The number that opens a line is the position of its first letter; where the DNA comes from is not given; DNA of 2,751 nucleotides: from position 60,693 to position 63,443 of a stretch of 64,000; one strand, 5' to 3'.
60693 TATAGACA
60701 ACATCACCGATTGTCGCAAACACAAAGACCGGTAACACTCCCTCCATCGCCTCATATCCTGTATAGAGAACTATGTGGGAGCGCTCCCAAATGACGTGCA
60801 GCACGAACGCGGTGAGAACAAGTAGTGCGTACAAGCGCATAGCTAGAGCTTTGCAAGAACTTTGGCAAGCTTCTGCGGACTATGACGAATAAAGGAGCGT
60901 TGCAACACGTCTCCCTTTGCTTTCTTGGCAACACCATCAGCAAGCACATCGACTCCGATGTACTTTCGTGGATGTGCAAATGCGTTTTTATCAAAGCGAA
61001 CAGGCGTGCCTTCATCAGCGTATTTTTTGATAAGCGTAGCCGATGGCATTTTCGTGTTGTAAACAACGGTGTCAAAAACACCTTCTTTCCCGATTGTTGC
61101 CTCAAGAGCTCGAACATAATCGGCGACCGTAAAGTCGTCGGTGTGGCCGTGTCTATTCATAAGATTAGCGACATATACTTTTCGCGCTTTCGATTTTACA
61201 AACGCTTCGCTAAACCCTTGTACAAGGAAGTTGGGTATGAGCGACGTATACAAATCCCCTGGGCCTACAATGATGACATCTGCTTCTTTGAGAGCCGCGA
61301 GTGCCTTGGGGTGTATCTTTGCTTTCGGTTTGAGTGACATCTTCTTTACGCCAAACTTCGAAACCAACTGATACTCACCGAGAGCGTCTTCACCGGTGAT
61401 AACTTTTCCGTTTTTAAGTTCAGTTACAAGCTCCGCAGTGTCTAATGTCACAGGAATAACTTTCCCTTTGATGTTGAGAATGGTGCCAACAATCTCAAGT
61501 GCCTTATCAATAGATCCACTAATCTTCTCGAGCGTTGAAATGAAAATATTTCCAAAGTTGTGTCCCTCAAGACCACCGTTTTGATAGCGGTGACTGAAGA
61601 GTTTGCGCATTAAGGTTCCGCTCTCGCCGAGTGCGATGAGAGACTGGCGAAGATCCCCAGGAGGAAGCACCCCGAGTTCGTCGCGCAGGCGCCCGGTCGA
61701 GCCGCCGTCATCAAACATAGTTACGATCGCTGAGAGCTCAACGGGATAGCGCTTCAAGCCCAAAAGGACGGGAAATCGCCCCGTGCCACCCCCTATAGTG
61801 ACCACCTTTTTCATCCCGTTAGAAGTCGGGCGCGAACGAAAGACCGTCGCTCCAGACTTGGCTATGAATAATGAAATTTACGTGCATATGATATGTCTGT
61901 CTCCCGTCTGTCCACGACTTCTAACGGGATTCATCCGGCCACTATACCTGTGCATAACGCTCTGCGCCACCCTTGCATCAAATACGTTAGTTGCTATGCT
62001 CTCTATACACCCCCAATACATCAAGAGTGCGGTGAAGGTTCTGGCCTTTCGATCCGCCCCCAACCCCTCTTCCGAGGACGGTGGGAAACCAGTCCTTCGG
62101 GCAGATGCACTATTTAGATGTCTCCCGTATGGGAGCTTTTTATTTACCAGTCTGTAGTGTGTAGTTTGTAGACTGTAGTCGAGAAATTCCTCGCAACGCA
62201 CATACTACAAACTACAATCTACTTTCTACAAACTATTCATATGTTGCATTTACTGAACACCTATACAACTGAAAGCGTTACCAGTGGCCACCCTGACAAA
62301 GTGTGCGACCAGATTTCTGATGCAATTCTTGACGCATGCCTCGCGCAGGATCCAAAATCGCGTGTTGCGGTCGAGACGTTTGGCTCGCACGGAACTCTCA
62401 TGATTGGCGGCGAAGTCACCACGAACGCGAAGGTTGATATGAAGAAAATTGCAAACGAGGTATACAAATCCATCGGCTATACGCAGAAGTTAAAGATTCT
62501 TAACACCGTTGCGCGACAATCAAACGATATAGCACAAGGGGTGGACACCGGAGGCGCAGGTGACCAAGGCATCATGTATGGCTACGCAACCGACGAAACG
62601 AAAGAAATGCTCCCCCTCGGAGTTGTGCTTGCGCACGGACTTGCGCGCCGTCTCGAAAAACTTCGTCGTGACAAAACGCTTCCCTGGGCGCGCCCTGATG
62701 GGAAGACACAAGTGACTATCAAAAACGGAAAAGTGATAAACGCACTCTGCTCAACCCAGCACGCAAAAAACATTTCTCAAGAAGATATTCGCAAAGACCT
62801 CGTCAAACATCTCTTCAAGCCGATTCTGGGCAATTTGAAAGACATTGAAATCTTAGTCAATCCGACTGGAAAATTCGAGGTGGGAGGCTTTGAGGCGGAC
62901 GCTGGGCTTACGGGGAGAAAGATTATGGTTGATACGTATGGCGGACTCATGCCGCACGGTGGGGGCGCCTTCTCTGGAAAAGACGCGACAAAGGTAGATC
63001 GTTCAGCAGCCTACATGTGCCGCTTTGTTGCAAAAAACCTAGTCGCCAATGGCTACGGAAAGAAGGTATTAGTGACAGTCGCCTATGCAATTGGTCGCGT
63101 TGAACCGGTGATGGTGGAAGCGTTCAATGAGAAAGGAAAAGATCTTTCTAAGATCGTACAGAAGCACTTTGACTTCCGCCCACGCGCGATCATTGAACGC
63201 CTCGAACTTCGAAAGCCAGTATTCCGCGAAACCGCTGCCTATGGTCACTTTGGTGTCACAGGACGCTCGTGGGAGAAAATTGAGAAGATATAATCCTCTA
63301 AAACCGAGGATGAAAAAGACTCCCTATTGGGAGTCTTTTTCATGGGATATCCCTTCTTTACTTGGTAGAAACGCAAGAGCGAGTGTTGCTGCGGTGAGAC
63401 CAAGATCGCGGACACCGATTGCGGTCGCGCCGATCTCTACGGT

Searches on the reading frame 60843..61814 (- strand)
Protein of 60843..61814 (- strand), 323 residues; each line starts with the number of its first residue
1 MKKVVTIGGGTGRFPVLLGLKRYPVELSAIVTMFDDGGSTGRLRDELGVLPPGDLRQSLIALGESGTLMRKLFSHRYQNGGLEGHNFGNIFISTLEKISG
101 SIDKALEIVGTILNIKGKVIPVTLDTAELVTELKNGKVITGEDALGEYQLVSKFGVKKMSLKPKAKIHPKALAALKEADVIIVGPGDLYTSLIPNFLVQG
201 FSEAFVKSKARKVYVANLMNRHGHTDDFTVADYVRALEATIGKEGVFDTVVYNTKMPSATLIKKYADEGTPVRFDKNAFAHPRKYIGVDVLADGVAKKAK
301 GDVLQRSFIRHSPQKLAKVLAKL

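Call 12: search_protein_families(library=pfam, proteins=[window:60843-61814:-], max_evalue=0.001)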
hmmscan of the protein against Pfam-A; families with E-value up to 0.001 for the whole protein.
window:60843-61814:- (323 aa): 1 family
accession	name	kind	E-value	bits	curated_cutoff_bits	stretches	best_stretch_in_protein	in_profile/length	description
PF01933.23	CofD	-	1.4e-81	274.3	30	1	4-279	1-277/290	2-phospho-L-lactate transferase CofD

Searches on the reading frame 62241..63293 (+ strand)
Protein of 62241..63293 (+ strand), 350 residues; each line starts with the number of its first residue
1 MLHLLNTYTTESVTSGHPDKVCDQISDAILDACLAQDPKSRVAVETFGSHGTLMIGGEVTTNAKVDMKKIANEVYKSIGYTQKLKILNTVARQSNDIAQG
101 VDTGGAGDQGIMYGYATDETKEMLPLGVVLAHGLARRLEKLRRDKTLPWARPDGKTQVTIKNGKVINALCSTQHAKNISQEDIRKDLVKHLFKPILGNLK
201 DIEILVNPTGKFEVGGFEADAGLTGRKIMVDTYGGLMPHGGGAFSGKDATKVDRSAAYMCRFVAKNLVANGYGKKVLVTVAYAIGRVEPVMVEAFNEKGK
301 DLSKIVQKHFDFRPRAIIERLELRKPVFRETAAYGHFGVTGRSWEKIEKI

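Call 12: search_protein_families(library=pfam, proteins=[window:62241-63293:+], max_evalue=0.001)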
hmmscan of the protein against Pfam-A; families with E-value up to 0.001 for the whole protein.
window:62241-63293:+ (350 aa): 3 families
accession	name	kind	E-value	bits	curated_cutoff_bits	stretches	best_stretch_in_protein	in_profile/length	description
PF02773.21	S-AdoMet_synt_C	-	6.3e-54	182.1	25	1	214-346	1-138/138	S-adenosylmethionine synthetase, C-terminal domain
PF02772.21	S-AdoMet_synt_M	-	4.2e-35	120.9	29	1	105-212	3-120/120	S-adenosylmethionine synthetase, central domain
PF00438.25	S-AdoMet_synt_N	-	2.5e-32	111.8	33.1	1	7-86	3-82/99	S-adenosylmethionine synthetase, N-terminal domain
